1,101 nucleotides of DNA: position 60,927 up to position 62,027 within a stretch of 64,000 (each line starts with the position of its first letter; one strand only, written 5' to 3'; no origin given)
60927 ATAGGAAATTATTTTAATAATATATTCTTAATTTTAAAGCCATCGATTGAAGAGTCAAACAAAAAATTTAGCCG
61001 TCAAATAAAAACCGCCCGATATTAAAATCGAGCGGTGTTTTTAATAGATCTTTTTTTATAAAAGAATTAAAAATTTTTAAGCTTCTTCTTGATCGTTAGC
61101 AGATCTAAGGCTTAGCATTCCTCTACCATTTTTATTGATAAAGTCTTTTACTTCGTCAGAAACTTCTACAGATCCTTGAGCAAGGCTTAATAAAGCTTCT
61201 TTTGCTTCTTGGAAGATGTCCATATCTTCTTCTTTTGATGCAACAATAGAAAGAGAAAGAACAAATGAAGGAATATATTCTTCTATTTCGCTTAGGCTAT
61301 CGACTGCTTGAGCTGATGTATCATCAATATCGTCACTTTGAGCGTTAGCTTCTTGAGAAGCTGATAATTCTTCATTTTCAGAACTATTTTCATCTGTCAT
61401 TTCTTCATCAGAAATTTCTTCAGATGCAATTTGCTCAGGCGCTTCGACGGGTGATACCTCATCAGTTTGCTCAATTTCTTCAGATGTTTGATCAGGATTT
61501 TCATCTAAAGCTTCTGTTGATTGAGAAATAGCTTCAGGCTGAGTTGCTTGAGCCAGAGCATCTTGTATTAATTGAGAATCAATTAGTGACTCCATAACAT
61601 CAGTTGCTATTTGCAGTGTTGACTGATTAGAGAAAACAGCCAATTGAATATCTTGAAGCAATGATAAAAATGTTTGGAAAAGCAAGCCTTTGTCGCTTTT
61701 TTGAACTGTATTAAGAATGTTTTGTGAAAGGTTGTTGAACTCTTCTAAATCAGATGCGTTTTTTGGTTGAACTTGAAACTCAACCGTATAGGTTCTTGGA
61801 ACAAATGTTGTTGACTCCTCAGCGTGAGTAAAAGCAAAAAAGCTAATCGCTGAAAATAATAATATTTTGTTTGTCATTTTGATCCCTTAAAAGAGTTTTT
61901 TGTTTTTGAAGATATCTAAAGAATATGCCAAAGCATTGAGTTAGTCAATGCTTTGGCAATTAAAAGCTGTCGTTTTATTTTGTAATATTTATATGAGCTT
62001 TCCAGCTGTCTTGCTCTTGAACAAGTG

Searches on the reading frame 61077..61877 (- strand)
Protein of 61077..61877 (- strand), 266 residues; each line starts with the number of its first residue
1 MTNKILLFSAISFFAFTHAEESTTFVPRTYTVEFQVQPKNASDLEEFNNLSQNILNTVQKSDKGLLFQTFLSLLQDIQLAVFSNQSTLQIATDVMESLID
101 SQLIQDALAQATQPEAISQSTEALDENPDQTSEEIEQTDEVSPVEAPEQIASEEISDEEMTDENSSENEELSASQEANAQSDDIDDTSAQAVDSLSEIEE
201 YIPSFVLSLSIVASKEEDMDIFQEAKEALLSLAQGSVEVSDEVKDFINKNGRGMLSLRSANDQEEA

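Call 16: find_encoding_contigs(protein=window:61077-61877:-, flank=10000, max_places=3)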
Protein window:61077-61877:- (266 aa): 2 contigs read that carry it; 2 places shown.
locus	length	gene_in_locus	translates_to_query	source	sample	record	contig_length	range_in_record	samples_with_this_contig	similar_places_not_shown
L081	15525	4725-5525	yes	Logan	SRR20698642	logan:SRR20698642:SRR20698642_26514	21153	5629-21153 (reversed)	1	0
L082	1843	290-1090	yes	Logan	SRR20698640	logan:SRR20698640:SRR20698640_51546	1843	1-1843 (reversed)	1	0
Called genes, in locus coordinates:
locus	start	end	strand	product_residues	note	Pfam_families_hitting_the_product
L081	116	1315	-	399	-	PF00579:tRNA-synt_1b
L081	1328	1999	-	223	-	-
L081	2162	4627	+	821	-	PF00133:tRNA-synt_1, PF09334:tRNA-synt_1g, PF13603:tRNA-synt_1_2 (faint), PF08264:Anticodon_1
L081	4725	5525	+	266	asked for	-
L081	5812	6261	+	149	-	PF02130:YbeY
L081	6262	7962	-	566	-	PF08637:NCA2 (weak)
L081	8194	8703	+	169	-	-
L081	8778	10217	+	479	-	PF02874:ATP-synt_ab_N, PF00006:ATP-synt_ab, PF22919:ATP-synt_VA_C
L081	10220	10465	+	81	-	PF02823:ATP-synt_DE_N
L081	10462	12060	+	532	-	PF09378:HAS-barrel (faint), PF01935:DUF87, PF13401:AAA_22 (faint)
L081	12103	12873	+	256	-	PF00497:SBP_bac_3, PF10613:Lig_chan-Glu_bd (faint)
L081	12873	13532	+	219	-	PF00528:BPD_transp_1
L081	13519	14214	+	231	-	PF02463:SMC_N (weak), PF03193:RsgA_GTPase (faint), PF00005:ABC_tran, PF13304:AAA_21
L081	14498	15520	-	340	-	-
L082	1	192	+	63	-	?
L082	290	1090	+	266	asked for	-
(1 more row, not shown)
